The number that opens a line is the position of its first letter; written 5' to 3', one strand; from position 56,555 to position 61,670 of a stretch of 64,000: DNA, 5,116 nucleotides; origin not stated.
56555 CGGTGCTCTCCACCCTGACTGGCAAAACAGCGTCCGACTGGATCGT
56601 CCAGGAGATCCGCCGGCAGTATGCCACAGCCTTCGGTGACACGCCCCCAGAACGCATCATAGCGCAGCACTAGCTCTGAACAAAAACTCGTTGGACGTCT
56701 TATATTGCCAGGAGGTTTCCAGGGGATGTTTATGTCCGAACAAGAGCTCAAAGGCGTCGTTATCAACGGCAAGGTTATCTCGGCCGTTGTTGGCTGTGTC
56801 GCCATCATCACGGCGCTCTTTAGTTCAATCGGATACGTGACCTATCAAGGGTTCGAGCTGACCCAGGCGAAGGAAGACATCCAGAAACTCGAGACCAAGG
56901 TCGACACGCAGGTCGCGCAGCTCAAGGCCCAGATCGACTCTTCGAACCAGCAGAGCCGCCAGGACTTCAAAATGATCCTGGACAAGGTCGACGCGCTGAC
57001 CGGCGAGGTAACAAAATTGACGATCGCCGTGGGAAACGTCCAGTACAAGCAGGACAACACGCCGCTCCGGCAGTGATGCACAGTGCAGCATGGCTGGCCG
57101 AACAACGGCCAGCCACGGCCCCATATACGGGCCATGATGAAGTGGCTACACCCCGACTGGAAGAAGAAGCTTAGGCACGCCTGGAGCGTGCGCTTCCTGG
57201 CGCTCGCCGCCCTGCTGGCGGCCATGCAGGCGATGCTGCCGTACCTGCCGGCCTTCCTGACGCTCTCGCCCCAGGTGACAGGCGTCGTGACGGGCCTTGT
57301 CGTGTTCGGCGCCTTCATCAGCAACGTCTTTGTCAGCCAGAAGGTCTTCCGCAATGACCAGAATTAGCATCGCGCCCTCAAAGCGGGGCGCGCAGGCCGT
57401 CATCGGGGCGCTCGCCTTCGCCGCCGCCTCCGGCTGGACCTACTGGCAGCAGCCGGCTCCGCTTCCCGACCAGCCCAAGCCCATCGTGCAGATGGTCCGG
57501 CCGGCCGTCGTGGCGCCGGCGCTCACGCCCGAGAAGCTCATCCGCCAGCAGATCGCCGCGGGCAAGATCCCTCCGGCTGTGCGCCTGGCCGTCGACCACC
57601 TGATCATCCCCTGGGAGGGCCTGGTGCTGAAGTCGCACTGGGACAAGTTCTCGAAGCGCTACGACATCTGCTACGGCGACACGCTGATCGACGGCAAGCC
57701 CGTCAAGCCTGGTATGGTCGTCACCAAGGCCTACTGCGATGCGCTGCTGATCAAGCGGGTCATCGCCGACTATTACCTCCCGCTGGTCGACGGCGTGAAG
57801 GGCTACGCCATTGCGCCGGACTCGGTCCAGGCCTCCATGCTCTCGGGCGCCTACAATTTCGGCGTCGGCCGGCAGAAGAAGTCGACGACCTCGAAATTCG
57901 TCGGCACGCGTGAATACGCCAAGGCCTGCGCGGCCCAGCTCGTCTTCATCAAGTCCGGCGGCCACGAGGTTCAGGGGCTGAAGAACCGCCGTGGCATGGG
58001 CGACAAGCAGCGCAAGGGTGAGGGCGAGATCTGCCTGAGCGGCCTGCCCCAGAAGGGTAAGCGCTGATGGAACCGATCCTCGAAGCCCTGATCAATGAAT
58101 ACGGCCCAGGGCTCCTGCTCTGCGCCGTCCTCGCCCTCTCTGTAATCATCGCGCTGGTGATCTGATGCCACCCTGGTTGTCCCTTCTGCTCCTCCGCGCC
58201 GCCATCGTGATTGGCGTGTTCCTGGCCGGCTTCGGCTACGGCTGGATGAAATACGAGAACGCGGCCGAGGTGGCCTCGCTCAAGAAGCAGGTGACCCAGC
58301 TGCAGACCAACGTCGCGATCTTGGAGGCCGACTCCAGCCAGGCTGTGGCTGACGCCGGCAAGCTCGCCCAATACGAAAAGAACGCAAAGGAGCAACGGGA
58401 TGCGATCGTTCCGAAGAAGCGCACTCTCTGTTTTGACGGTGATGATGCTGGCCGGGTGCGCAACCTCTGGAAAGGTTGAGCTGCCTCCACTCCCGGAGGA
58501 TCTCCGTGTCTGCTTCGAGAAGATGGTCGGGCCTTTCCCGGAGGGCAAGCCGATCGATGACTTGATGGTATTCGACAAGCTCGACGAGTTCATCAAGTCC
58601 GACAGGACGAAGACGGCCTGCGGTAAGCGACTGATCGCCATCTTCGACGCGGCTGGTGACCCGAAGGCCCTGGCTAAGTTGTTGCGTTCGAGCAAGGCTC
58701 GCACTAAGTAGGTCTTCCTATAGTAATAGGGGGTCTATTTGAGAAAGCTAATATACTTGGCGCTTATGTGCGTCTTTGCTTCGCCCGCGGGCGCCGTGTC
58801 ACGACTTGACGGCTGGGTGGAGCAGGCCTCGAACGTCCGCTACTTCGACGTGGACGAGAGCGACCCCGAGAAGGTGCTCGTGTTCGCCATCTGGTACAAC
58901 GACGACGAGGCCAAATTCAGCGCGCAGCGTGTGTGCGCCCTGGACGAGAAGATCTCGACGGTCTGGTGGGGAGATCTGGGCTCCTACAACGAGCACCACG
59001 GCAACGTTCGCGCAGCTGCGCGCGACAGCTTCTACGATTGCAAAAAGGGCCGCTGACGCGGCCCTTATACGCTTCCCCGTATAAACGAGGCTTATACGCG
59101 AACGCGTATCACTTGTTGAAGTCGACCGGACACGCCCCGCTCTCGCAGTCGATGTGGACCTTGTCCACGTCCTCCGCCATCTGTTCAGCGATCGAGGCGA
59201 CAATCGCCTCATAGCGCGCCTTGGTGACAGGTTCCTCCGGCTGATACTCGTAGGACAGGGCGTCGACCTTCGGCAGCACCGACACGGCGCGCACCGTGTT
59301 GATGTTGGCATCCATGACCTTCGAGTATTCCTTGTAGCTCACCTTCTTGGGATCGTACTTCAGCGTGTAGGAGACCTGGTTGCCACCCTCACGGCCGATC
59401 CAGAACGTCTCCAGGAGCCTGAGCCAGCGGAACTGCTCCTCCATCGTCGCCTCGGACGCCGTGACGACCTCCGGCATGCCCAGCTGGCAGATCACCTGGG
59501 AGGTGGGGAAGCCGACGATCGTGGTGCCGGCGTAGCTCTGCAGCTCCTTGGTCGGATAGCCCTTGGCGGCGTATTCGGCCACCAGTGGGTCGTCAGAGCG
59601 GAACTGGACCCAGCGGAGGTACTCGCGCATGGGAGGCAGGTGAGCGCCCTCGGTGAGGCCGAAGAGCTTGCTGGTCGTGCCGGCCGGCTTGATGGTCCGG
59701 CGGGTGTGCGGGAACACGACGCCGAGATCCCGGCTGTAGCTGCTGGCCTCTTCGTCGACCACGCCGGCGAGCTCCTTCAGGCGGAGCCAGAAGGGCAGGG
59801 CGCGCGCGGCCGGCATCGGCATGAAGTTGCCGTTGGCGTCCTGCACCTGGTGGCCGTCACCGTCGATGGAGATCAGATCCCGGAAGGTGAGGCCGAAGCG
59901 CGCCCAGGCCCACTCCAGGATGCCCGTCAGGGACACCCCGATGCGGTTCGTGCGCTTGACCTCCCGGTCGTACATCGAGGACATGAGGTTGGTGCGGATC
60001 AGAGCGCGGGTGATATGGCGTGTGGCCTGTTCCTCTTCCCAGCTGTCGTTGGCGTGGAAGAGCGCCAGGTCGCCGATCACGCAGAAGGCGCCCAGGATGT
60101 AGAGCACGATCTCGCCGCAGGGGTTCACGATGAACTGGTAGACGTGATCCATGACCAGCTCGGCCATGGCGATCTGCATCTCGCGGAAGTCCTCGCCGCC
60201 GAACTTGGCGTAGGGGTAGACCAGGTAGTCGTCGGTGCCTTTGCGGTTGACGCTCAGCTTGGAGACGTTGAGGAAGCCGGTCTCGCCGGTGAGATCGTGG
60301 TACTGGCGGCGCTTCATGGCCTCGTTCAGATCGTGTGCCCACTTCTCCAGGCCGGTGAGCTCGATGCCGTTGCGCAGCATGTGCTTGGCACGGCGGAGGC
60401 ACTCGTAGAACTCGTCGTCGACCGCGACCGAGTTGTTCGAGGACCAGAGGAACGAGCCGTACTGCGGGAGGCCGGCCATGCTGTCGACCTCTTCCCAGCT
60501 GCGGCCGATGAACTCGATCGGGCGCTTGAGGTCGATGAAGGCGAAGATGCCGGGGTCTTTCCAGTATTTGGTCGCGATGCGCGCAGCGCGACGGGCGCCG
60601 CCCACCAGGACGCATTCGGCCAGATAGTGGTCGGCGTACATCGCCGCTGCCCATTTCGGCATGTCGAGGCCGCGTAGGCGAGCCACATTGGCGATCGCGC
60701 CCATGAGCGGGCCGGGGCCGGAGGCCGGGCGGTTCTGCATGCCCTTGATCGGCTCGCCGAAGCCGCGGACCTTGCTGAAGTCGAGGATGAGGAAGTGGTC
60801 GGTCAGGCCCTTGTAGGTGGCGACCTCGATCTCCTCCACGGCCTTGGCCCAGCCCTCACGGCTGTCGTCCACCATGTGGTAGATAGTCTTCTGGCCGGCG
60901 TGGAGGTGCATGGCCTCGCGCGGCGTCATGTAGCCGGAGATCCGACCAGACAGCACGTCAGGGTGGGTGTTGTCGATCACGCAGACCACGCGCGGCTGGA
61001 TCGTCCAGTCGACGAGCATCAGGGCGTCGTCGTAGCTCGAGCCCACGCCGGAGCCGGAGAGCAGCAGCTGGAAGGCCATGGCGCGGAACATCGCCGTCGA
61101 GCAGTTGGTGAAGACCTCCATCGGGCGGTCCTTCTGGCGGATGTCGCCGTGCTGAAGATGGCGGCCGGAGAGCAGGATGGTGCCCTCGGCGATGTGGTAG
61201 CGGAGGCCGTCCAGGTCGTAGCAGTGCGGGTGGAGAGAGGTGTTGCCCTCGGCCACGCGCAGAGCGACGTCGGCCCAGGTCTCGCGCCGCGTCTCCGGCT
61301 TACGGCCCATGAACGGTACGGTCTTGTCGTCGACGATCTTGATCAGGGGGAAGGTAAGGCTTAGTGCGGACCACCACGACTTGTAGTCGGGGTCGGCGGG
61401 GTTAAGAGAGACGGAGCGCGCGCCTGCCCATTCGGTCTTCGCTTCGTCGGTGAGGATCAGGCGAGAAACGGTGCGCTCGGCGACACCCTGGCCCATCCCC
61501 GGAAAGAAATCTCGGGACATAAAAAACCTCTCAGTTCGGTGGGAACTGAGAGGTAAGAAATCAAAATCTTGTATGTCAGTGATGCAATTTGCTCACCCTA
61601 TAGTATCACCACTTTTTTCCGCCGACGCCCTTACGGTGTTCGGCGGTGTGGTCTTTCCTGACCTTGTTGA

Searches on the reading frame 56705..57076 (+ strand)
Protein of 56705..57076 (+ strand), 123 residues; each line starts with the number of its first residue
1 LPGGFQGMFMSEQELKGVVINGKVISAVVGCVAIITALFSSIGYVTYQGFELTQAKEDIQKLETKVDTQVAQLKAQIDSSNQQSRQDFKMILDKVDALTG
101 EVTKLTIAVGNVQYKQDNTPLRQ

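Call 81: search_protein_families(library=pfam, proteins=[window:56705-57076:+], max_evalue=0.05)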
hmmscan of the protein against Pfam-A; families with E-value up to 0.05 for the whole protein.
window:56705-57076:+ (123 aa): 9 families
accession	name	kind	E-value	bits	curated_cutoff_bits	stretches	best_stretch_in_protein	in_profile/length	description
PF05531.17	NPV_P10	-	0.0024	18.7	29.8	1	52-113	6-62/75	Nucleopolyhedrovirus P10 protein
PF04513.17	Baculo_PEP_C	-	0.0024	18.4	38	1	51-113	17-105/140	Baculovirus polyhedron envelope protein, PEP, C terminus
PF10805.13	DUF2730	-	0.008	16.7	24.9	1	33-113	8-90/102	Protein of unknown function (DUF2730)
PF24531.2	ANC1_spectrin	-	0.021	15.7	27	1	51-107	32-83/95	Nuclear anchorage protein 1, spectrin repeat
PF10046.14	BLOC1_2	-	0.024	15.5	33.4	0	64-110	37-82/96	Biogenesis of lysosome-related organelles complex-1 subunit 2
PF23960.2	DUF7289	-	0.026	14.5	27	1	25-120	3-101/238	Family of unknown function (DUF7289)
PF21584.2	2L_N_poxvirus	-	0.031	14.5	27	1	23-61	87-124/173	Poxvirus, 2L, N-terminal domain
PF18641.6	LidA_Long_CC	-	0.034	14.5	26.5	1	54-106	6-58/177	LidA long coiled-coil domain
PF14576.11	SEO_N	-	0.045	13.3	27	0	24-87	211-270/287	Sieve element occlusion N-terminus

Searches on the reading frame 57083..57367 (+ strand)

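Call 81: search_protein_families(library=pfam, proteins=[window:57083-57367:+], max_evalue=0.05)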
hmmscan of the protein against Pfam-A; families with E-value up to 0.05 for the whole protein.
window:57083-57367:+ (94 aa): 1 family
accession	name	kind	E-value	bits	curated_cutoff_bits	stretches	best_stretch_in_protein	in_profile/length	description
PF25612.1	DUF7940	-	3.3e-11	44.1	27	1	22-80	2-58/63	Family of unknown function (DUF7940)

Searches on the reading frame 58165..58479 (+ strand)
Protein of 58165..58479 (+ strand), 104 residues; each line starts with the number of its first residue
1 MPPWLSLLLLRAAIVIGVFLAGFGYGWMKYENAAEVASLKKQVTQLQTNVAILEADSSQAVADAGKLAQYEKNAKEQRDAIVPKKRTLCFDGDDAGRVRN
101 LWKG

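Call 81: search_protein_families(library=pfam, proteins=[window:58165-58479:+], max_evalue=0.05)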
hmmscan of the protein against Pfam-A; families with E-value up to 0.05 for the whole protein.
window:58165-58479:+ (104 aa): 1 family
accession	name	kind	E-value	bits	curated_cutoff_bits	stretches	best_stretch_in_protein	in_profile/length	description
PF06305.16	LapA_dom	-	0.002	18.4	28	1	8-49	21-62/64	Lipopolysaccharide assembly protein A domain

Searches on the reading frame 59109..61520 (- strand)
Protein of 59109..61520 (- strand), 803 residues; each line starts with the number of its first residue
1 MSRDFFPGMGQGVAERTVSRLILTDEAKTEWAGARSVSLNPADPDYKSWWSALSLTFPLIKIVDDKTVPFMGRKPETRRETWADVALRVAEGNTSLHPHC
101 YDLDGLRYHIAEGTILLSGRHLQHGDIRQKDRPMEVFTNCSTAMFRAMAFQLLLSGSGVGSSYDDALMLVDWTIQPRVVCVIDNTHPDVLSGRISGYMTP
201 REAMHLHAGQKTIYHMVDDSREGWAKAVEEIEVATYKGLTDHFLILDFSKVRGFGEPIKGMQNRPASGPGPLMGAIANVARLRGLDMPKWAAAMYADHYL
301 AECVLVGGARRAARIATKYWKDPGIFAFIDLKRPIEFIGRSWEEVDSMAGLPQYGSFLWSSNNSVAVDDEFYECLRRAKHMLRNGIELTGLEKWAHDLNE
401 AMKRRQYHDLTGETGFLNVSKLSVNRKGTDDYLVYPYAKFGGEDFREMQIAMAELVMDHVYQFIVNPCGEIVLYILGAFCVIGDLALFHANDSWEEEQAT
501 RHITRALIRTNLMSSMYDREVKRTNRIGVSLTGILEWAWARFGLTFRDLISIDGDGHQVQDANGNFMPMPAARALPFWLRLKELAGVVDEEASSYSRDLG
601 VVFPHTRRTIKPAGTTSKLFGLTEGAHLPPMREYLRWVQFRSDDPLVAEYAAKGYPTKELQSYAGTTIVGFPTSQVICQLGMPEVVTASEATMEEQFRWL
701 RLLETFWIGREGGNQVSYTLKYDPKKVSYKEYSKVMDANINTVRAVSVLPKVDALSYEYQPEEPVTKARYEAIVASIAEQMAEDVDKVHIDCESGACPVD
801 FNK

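Call 28: search_protein_families(library=pfam, proteins=[window:59109-61520:-], max_evalue=0.01)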
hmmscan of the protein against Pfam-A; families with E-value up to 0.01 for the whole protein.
window:59109-61520:- (803 aa): 2 families
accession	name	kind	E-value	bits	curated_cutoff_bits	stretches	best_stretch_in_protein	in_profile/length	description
PF21995.1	RNR-II_ins_dom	-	8e-07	29.7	27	1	207-280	29-104/107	B12-dependent ribonucleotide reductase, insertion domain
PF02867.20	Ribonuc_red_lgC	-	0.0075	15.4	23.9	0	301-380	67-130/523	Ribonucleotide reductase, barrel domain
